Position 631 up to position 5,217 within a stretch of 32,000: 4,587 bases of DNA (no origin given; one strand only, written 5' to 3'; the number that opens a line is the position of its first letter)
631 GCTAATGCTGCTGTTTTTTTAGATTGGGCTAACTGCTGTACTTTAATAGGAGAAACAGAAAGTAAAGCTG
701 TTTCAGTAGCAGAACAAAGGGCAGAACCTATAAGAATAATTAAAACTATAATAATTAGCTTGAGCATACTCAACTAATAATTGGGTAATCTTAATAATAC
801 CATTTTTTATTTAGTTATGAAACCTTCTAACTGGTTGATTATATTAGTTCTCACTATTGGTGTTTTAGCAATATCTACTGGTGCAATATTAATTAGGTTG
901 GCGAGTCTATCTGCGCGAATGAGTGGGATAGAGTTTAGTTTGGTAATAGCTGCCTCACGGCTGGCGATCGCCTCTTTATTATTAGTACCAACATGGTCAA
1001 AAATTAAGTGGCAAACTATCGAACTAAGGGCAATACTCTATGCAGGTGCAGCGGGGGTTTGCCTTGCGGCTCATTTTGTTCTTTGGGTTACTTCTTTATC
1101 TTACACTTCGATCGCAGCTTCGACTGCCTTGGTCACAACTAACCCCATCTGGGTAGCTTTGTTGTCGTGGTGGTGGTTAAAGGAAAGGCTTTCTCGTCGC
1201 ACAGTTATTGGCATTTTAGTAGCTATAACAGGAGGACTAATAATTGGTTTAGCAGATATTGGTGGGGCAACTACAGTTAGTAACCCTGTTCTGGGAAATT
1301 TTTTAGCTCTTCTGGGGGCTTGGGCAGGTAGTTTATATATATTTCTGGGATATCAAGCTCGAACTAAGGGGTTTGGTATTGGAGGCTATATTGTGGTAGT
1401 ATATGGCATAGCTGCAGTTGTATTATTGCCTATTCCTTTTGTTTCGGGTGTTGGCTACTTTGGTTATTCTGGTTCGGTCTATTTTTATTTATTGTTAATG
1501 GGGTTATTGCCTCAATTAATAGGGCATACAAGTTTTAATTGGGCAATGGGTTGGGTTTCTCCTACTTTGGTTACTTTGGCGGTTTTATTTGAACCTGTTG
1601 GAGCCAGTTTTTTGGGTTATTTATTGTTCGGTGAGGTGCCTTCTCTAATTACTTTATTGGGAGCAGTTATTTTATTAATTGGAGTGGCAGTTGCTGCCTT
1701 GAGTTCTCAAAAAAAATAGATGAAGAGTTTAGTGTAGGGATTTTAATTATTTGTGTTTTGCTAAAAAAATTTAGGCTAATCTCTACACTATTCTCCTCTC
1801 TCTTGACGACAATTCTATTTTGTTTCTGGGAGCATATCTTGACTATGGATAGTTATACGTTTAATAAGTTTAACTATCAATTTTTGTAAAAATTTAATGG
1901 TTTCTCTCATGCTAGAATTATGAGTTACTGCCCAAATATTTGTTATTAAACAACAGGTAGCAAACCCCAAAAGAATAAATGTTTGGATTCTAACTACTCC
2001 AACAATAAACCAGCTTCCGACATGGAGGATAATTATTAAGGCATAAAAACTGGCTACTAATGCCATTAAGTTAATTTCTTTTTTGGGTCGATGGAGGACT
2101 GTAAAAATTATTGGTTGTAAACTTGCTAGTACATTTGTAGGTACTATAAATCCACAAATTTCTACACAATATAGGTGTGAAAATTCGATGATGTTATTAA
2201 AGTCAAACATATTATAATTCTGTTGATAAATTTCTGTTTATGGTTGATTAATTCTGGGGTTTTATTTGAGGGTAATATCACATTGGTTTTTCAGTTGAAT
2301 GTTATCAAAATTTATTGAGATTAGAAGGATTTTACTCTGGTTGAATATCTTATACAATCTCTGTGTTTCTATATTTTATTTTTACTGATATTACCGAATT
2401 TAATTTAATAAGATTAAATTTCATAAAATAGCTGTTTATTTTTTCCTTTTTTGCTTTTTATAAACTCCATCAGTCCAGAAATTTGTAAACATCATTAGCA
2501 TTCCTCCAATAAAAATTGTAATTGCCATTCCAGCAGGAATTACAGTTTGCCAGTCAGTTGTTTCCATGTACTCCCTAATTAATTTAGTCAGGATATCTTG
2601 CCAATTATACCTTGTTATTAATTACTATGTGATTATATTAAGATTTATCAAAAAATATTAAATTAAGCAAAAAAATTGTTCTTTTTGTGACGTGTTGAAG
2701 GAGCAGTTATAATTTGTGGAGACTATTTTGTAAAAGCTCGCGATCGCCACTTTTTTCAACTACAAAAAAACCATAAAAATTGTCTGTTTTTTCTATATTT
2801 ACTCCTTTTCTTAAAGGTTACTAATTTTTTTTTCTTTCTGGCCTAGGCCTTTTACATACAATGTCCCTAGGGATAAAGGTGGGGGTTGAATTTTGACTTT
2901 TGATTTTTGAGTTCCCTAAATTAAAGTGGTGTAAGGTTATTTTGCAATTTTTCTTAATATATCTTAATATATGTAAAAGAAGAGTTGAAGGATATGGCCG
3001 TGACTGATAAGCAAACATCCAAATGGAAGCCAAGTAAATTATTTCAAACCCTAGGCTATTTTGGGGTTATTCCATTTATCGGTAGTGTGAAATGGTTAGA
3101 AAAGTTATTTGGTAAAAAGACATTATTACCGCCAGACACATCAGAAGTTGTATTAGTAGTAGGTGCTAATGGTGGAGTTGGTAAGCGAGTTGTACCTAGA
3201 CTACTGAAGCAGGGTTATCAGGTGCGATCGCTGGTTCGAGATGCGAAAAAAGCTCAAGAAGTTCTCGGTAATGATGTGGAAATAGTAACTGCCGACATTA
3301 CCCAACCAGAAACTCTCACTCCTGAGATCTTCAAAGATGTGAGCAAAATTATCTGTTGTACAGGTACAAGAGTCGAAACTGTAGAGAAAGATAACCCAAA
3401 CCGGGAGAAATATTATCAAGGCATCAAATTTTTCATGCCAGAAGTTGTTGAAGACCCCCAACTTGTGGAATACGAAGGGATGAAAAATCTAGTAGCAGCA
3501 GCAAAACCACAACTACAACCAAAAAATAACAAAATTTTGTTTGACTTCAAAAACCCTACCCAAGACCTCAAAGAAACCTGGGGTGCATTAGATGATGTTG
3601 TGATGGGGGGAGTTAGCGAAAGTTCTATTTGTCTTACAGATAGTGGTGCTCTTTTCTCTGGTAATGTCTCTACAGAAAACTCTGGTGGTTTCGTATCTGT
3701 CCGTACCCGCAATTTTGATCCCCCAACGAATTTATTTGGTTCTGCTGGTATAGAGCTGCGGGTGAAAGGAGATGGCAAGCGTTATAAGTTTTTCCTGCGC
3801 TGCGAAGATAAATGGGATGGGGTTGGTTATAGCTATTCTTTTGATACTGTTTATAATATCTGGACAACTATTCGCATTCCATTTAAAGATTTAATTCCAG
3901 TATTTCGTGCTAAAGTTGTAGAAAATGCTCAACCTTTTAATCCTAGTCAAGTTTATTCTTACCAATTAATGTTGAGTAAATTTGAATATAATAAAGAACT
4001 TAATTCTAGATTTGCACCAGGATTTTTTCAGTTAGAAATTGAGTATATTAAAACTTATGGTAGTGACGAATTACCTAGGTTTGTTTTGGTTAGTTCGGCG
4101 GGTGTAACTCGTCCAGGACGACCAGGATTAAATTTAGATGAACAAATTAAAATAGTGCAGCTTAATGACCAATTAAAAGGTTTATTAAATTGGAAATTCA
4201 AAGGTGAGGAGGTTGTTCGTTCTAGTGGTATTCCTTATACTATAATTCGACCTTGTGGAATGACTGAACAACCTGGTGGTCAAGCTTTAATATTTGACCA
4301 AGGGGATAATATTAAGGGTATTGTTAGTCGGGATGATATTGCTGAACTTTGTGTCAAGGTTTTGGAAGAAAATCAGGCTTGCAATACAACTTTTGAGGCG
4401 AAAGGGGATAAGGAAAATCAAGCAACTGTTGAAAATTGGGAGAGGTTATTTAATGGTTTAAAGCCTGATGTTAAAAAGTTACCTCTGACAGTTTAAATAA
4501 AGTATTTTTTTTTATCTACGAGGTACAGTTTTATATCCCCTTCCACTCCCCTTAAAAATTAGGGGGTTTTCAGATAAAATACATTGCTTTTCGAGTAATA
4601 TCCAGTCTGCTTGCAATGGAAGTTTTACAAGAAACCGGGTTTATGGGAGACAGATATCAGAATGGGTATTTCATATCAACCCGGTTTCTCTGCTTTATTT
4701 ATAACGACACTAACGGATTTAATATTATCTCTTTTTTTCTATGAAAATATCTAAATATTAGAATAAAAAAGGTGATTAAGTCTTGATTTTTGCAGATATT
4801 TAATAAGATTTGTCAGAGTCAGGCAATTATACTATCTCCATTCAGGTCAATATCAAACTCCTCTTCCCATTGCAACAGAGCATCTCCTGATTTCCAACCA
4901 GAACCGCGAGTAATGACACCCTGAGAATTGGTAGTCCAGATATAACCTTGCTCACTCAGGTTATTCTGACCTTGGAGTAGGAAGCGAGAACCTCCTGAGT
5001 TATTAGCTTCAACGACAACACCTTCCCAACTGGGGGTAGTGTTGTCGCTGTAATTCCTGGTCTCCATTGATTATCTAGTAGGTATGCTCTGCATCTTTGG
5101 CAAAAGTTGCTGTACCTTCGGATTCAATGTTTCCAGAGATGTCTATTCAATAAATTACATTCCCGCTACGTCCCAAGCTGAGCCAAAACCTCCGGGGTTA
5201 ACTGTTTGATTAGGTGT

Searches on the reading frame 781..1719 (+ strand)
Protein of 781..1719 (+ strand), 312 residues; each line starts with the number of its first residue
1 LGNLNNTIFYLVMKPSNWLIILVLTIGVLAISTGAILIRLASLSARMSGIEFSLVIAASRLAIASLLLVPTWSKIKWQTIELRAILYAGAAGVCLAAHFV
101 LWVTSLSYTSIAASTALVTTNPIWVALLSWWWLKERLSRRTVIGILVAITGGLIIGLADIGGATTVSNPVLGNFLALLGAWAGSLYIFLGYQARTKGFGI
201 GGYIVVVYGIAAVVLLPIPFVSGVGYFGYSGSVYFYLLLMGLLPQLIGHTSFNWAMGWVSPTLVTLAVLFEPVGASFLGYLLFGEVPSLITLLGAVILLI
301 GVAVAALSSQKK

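Call 57: search_protein_families(library=pfam, proteins=[window:781-1719:+], max_evalue=0.001)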
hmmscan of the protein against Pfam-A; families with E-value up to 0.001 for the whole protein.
window:781-1719:+ (312 aa): 2 families
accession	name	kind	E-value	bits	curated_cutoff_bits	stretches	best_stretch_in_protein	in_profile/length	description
PF00892.27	EamA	-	6.2e-23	82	28.2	2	20-155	3-133/135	EamA-like transporter family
PF06027.18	SLC35F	-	0.0001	22.4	21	1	91-180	80-171/299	Solute carrier family 35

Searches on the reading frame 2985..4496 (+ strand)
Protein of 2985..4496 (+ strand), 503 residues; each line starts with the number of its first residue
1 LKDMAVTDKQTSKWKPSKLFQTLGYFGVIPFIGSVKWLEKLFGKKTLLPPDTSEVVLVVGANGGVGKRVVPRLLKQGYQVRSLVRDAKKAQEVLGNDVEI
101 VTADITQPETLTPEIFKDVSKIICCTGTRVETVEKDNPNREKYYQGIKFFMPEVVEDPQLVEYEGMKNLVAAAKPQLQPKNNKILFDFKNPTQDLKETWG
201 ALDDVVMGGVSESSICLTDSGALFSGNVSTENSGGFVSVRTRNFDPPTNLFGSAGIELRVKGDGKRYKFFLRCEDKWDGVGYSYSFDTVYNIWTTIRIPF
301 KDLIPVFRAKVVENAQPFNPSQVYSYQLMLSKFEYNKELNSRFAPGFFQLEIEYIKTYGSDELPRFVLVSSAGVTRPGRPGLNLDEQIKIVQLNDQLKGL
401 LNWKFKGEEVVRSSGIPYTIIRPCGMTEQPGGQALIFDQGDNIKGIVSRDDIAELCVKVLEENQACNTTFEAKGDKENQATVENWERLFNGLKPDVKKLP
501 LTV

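Call 57: search_protein_families(library=pfam, proteins=[window:2985-4496:+], max_evalue=0.001)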
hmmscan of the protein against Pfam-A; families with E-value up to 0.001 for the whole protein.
window:2985-4496:+ (503 aa): 6 families
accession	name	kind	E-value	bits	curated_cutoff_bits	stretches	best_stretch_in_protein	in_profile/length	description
PF08547.18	CIA30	-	2.2e-45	155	24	1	186-352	1-157/157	Complex I intermediate-associated protein 30 (CIA30)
PF13460.12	NAD_binding_10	-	7e-31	108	27.2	2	362-462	89-183/184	NAD(P)H-binding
PF05368.20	NmrA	-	1.2e-11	45.3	27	1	53-129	2-79/298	NmrA-like family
PF01370.27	Epimerase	-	6.9e-09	35.9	20.9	1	56-125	1-71/240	NAD dependent epimerase/dehydratase family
PF00106.31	adh_short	-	3.1e-05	24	26.6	1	55-110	2-63/195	short chain dehydrogenase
PF02254.24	TrkA_N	-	0.00066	20.4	23.8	0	57-129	2-73/116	TrkA-N domain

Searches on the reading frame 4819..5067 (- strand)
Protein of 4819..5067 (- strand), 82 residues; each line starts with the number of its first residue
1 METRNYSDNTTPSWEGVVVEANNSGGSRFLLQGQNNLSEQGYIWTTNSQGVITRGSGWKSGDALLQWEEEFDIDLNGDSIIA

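Call 57: search_protein_families(library=pfam, proteins=[window:4819-5067:-], max_evalue=0.001)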
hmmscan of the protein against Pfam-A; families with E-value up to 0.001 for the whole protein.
window:4819-5067:- (82 aa): 1 family
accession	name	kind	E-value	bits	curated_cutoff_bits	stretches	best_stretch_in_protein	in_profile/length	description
PF07483.16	W_rich_C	-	0.00069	20.1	26.2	1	6-81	30-104/105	Tryptophan-rich Synechocystis species C-terminal domain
